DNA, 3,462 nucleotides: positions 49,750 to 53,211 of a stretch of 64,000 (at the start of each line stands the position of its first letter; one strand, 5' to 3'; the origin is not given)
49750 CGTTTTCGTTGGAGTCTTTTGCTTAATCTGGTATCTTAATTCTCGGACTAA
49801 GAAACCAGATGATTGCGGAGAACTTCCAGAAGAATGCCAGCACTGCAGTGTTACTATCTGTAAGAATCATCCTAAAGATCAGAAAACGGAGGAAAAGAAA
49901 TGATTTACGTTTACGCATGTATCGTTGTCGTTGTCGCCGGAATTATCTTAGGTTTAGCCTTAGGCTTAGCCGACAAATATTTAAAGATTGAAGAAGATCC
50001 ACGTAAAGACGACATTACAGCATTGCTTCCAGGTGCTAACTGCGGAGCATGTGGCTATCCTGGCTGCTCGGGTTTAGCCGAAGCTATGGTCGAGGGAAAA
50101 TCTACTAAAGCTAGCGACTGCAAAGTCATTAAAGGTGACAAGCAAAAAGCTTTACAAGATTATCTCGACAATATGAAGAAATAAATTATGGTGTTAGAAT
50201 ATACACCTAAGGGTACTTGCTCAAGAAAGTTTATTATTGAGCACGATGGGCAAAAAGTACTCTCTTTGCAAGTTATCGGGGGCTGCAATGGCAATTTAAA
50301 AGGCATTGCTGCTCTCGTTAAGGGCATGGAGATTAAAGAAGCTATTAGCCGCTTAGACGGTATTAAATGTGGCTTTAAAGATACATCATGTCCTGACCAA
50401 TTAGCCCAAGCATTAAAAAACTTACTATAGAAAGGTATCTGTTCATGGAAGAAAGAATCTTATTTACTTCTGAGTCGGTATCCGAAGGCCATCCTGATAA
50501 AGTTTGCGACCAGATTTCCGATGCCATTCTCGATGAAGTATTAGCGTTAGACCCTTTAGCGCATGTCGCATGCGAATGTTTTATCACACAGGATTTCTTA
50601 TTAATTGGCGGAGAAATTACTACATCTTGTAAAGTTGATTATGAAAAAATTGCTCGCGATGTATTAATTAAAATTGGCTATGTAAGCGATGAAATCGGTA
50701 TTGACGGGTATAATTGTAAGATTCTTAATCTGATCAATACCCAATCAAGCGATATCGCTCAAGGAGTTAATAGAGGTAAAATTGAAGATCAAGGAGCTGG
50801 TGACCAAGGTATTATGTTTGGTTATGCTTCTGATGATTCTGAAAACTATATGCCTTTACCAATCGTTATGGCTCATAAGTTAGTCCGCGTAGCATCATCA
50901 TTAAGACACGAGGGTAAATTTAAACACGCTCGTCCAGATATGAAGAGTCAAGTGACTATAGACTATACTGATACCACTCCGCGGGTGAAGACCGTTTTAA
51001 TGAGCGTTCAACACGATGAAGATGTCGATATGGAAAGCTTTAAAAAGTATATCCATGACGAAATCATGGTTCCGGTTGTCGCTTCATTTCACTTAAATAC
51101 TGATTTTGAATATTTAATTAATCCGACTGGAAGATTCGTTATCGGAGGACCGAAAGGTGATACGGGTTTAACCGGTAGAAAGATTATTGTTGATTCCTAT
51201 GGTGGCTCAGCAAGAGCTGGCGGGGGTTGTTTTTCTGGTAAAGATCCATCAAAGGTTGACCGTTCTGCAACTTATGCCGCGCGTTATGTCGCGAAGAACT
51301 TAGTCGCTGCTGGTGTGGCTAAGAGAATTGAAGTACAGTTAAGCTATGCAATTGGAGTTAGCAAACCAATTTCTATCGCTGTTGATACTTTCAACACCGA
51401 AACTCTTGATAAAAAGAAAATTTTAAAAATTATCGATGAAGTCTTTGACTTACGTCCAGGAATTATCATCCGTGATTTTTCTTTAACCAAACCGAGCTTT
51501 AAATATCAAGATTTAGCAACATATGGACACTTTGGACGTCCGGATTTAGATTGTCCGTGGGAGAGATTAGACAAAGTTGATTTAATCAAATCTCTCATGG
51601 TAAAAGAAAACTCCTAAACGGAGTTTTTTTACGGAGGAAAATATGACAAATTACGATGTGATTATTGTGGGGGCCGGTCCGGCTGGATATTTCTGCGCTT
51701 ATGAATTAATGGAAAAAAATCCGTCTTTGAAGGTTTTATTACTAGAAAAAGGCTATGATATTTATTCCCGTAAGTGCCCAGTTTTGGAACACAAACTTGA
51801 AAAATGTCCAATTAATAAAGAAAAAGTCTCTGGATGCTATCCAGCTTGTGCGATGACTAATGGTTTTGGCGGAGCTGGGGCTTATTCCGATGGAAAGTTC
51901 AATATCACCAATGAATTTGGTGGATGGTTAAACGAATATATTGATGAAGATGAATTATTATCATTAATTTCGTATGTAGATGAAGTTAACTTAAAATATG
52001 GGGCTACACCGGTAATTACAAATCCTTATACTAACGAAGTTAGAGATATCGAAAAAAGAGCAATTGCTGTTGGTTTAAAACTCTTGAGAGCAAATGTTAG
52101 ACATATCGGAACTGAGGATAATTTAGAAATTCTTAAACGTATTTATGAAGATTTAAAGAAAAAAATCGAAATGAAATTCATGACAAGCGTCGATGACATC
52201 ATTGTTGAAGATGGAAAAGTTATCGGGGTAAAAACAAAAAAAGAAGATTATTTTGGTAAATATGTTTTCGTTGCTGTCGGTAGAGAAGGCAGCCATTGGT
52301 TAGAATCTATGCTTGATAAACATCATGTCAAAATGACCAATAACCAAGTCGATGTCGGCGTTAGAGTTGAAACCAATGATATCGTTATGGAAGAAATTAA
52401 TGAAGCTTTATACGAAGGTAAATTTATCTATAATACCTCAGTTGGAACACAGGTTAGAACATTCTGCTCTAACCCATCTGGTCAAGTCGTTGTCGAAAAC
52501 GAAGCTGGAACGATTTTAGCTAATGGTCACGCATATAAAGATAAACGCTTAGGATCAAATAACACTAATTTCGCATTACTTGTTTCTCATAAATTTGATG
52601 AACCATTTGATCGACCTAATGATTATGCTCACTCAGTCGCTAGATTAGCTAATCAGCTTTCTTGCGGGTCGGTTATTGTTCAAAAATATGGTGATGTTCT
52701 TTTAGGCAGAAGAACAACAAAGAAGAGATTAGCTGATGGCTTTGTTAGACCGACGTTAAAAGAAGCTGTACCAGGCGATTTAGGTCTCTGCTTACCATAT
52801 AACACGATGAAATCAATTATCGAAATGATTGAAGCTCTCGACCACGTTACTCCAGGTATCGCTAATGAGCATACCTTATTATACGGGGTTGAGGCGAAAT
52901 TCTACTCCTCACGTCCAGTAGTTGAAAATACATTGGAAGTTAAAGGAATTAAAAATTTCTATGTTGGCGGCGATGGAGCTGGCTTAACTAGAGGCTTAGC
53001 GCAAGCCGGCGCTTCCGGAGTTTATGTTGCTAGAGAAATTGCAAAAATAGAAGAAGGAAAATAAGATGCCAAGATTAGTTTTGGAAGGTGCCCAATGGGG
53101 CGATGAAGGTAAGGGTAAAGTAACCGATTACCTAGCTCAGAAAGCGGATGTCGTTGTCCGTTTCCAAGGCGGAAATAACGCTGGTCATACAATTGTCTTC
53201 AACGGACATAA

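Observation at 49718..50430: RnfB reduced to its N-terminal Fe-S domain, preceded by a Cys-rich 61-aa membrane peptide and followed by a TSCPD protein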

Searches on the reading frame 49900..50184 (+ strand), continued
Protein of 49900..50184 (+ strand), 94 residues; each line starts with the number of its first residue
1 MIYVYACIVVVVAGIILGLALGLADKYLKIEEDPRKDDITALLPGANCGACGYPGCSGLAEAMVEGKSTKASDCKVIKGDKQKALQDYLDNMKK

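Call 34: find_encoding_contigs(protein=P0010, flank=8000, max_places=2)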
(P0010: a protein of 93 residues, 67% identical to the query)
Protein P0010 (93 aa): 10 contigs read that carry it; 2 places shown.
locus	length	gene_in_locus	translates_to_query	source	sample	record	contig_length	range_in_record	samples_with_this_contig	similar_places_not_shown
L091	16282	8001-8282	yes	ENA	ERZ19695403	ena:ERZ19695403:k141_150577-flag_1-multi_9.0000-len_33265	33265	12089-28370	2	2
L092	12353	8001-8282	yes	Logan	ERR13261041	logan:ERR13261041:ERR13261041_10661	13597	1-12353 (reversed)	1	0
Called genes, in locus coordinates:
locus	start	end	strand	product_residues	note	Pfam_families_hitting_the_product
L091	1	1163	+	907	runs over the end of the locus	PF00005:ABC_tran, PF02687:FtsX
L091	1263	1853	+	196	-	PF06414:Zeta_toxin (faint), PF13671:AAA_33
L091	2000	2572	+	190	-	PF06130:PTAC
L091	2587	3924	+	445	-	PF13375:RnfC_N, PF01512:Complex1_51K, PF10531:SLBB (weak), PF13187:Fer4_9 (faint), PF13183:Fer4_8 (weak), PF13237:Fer4_10, PF14697:Fer4_21 (weak), PF12838:Fer4_7, +5 more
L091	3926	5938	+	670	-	PF03116:NQR2_RnfD_RnfE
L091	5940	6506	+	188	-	PF04205:FMN_bind (faint)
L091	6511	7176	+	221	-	PF02508:Rnf-Nqr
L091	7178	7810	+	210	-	PF02508:Rnf-Nqr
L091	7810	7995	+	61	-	-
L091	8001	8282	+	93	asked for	PF04060:FeS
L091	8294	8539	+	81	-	PF12637:TSCPD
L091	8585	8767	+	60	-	-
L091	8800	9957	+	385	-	PF00438:S-AdoMet_synt_N, PF02772:S-AdoMet_synt_M, PF02773:S-AdoMet_synt_C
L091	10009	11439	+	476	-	PF01134:GIDA (faint), PF01266:DAO (faint), PF01946:Thi4 (weak), PF03486:HI0933_like (faint), PF07992:Pyr_redox_2 (faint), PF21688:FAD-depend_C (weak)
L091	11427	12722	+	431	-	PF00709:Adenylsucc_synt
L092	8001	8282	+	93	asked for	PF04060:FeS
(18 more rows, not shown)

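Call 35: find_encoding_contigs(protein=P0003, flank=8000, max_places=2)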
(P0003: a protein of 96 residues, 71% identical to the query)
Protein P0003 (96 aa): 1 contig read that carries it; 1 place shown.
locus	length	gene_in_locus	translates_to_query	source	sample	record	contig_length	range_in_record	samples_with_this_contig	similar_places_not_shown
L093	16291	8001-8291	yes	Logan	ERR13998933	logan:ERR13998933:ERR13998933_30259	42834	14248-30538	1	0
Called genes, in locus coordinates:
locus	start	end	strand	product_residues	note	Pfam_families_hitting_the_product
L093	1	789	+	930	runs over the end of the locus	PF00005:ABC_tran, PF02687:FtsX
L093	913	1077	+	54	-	PF13451:zf_Tbcl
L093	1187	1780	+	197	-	PF13671:AAA_33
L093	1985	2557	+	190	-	PF06130:PTAC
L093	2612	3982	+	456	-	PF13375:RnfC_N (faint), PF01512:Complex1_51K, PF13183:Fer4_8 (faint), PF13187:Fer4_9 (faint), PF13534:Fer4_17 (faint), PF12838:Fer4_7, PF13237:Fer4_10, PF14697:Fer4_21 (weak), +3 more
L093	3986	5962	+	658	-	PF03116:NQR2_RnfD_RnfE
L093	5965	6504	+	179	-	-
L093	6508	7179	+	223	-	PF02508:Rnf-Nqr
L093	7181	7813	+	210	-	PF02508:Rnf-Nqr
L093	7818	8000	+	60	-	-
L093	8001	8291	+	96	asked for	PF04060:FeS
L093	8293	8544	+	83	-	PF12637:TSCPD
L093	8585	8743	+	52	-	PF27070:HTH_Rpn_C (weak)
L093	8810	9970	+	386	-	PF00438:S-AdoMet_synt_N, PF02772:S-AdoMet_synt_M, PF02773:S-AdoMet_synt_C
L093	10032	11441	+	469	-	PF00890:FAD_binding_2 (faint), PF01134:GIDA (faint), PF01266:DAO (faint), PF01946:Thi4 (weak), PF03486:HI0933_like (faint), PF07992:Pyr_redox_2 (weak), PF21688:FAD-depend_C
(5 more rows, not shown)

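Call 73: predict_structure(alignment_id=A1)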
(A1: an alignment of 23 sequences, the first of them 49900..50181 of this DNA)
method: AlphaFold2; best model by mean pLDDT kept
length: 94 residues; sequences in the alignment: 23
mean_pLDDT: 88.0   pTM: 0.60
mean pLDDT of the five models: 88.0, 86.2, 81.4, 79.1, 75.4
residues with pLDDT >= 90: 52; 70-90: 36; 50-70: 6; < 50: 0
segments of 3 or more residues with pLDDT < 50: none
pLDDT, mean of each block of 10 residues (from residue 1): 90 95 76 83 87 90 91 90 94 80
secondary structure, 60 per line:
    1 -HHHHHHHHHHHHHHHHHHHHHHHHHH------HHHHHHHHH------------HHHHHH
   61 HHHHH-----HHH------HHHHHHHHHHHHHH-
elements in order: H2-27 H34-42 H55-65 H80-93
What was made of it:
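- On RnfB (TIGR01944 / PF04060 + ferredoxin domains): AF2 predicts a helix at 2-27 with pLDDT 90-95 (call 73).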

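Call 75: fold_search(model_id=the predicted structure, library=pdb)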
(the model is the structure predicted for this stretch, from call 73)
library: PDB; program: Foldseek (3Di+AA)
matches with E <= 10: 7; with E <= 0.001: 0
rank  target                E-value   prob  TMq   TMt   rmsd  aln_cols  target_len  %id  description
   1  9eri_B                7.1e-03  1.00  0.49  0.17   5.8        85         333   35  Cryo-EM structure of sodium pumping Rnf complex from Acetobacterium woodii bound to NADH (released 2025-03-05)
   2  9fzy_F                2.5e-02  1.00  0.51  0.11   1.2        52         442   23  Structure of carbon monoxide dehydrogenase/acetyl-CoA synthase (CODH/ACS) in complex with corrinoid iron-sulfur protei (released 2025-02-05)
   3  4djd_C                7.6e-02  1.00  0.47  0.11   1.5        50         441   32  Crystal structure of folate-free corrinoid iron-sulfur protein (CFeSP) in complex with its methyltransferase (MeTr) (released 2012-03-14)
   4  4c1n_G                1.7e-01  0.99  0.47  0.11   2.0        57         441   24  Corrinoid protein reactivation complex with activator (released 2014-08-13)
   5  2ycl_A                1.9e-01  1.00  0.49  0.11   2.2        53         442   26  complete structure of the corrinoid,iron-sulfur protein including the N-terminal domain with a 4Fe-4S cluster (released 2011-06-08)
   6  9hvd_K                6.4e+00  0.07  0.33  0.20  11.8        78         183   14  Native human P-eIF2-eIF2B complex (released 2025-11-19)
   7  7b0h_F                8.2e+00  0.03  0.20  0.04   8.9        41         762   22  TgoT_6G12 Ternary complex (released 2021-01-13)
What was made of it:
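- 49900..50184 (+): Short rnfB, 94 aa. It has an N-terminal TM helix plus a single [4Fe-4S] domain (Cys48/51/56/74). This equals TM1 plus the 'B8 domain' of canonical RnfB. It has no ferredoxin-type domains. Its best PDB fold hits are 9eri_B and the CFeSP N-terminal cluster domain (calls 73, 75).
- On RnfB (TIGR01944 / PF04060 + ferredoxin domains): The fold matches 9eri_B and CFeSP (call 75).
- Fold search confirms the match (call 75).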

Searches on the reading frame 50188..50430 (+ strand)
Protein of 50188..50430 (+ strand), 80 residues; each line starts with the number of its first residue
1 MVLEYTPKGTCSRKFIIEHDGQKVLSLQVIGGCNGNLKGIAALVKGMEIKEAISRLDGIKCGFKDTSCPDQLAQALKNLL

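Call 3: search_protein_families(library=pfam, proteins=[window:50188-50430:+], max_evalue=0.01)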
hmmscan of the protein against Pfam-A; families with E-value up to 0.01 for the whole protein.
window:50188-50430:+ (80 aa): 1 family
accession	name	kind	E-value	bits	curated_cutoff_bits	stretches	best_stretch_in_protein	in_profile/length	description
PF12637.14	TSCPD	-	2.2e-27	95.6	22.8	1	5-79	3-87/88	TSCPD domain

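Call 4: search_protein_families(library=ncbifam, proteins=[window:50188-50430:+], max_evalue=0.01)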
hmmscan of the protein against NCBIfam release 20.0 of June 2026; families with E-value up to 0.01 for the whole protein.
window:50188-50430:+ (80 aa): 1 family
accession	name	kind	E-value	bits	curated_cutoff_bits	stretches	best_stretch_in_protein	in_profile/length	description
TIGR03905.1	TIGR03905_4_Cys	hypoth_equivalog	2.1e-31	108.2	67.7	1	4-78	2-76/78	TIGR03905 family TSCPD domain-containing protein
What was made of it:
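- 50188..50430 (+): 80-aa TSCPD / TIGR03905 four-Cys protein. It is a neighbour, probably co-transcribed, but is not part of the conserved Rnf module. PF12637 scores 95.6 bits and TIGR03905 scores 108.2 bits (calls 3, 4).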

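Call 47: search_solved_structures(query=window:50188-50427:+, max_evalue=1, show_alignments=2)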
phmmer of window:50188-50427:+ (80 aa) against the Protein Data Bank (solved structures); distinct sequences matched with E-value up to 1: 0.

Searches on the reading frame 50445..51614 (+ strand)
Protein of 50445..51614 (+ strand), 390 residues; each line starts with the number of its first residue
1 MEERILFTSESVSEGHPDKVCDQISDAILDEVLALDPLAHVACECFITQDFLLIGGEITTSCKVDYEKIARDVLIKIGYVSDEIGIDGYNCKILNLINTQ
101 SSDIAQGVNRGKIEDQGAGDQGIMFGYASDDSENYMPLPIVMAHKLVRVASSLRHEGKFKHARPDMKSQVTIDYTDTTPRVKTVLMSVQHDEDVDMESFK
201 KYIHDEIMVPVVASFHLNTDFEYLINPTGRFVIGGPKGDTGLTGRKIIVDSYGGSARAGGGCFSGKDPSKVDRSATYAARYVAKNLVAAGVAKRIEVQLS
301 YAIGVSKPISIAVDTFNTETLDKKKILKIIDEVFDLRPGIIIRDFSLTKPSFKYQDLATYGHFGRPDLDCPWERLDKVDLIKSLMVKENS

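Call 64: list_cluster_members(proteins=[window:50445-51614:+, window:44136-45506:+, window:53066-54340:+, window:49718-49900:+, window:50188-50427:+])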
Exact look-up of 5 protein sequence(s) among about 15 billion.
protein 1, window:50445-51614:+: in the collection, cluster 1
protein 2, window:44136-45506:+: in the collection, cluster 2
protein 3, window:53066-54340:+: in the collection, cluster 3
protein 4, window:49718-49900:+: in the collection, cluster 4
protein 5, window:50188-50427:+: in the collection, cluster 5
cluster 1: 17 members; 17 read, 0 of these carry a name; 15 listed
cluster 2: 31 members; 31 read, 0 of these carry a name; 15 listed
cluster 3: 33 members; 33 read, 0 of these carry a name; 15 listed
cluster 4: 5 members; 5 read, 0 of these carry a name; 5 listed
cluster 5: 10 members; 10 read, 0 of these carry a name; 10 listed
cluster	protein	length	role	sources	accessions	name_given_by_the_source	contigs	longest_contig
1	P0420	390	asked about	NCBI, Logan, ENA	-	-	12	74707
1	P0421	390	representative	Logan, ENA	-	-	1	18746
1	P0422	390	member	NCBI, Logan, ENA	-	-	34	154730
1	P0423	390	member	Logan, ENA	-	-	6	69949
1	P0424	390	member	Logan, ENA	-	-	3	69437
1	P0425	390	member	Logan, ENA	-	-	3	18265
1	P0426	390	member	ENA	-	-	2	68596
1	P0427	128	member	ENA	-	-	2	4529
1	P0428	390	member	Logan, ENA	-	-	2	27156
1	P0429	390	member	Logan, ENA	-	-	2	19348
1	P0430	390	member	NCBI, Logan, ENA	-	-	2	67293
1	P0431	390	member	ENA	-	-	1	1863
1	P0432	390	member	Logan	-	-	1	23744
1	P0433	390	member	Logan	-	-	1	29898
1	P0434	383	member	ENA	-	-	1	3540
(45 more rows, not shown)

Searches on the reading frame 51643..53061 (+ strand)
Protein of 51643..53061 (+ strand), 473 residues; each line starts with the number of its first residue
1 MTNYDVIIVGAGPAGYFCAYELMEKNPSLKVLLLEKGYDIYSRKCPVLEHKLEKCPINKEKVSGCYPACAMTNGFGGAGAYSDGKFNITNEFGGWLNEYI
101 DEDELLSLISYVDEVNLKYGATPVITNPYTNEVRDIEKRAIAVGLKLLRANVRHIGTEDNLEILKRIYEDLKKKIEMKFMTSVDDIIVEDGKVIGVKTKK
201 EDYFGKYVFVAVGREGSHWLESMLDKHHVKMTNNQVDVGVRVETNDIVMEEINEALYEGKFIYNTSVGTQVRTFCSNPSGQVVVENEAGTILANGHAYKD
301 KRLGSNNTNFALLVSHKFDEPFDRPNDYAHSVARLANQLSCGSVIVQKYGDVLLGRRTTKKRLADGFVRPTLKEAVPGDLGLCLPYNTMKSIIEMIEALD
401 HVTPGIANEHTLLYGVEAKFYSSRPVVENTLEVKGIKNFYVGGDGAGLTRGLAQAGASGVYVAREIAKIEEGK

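Call 55: search_protein_families(library=pfam, proteins=[window:51643-53061:+], max_evalue=1)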
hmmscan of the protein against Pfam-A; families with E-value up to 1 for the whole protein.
window:51643-53061:+ (473 aa): 13 families
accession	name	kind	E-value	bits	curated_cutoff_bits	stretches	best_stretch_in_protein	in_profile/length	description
PF07992.20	Pyr_redox_2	-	1.1e-10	41.9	26.1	2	4-55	1-49/291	Pyridine nucleotide-disulphide oxidoreductase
PF01134.28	GIDA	-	2.2e-10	40.6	22.1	2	377-468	301-385/391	Glucose inhibited division protein A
PF21688.3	FAD-depend_C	-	2.8e-09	37.9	27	1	253-419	30-196/197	FAD-dependent protein, C-terminal domain-like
PF00890.30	FAD_binding_2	-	1e-07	32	20.4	2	5-38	1-32/414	FAD binding domain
PF03486.20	HI0933_like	-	2.2e-07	31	50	1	5-39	2-34/244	HI0933-like protein Rossmann domain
PF13738.12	Pyr_redox_3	-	2.7e-07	30.6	30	2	7-37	1-30/305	Pyridine nucleotide-disulphide oxidoreductase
PF01946.23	Thi4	-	3.6e-07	30.1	26.2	1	3-36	17-49/235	Thi4 family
PF01266.30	DAO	-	9.1e-07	29.1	27.9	1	5-38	1-32/353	FAD dependent oxidoreductase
PF13450.12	NAD_binding_8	-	1.7e-05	25.4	21.9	1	8-39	1-30/68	NAD(P)-binding Rossmann-like domain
PF05834.18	Lycopene_cycl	-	8e-05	22.3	23.4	1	5-40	1-36/380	Lycopene cyclase protein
PF01494.25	FAD_binding_3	-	0.045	13.4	22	1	4-25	2-23/349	FAD binding domain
PF12831.13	FAD_oxidored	-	0.083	12.6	27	1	5-36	1-30/416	FAD dependent oxidoreductase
PF13454.12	NAD_binding_9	-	0.15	12.4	21.8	1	7-36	1-32/155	FAD-NAD(P)-binding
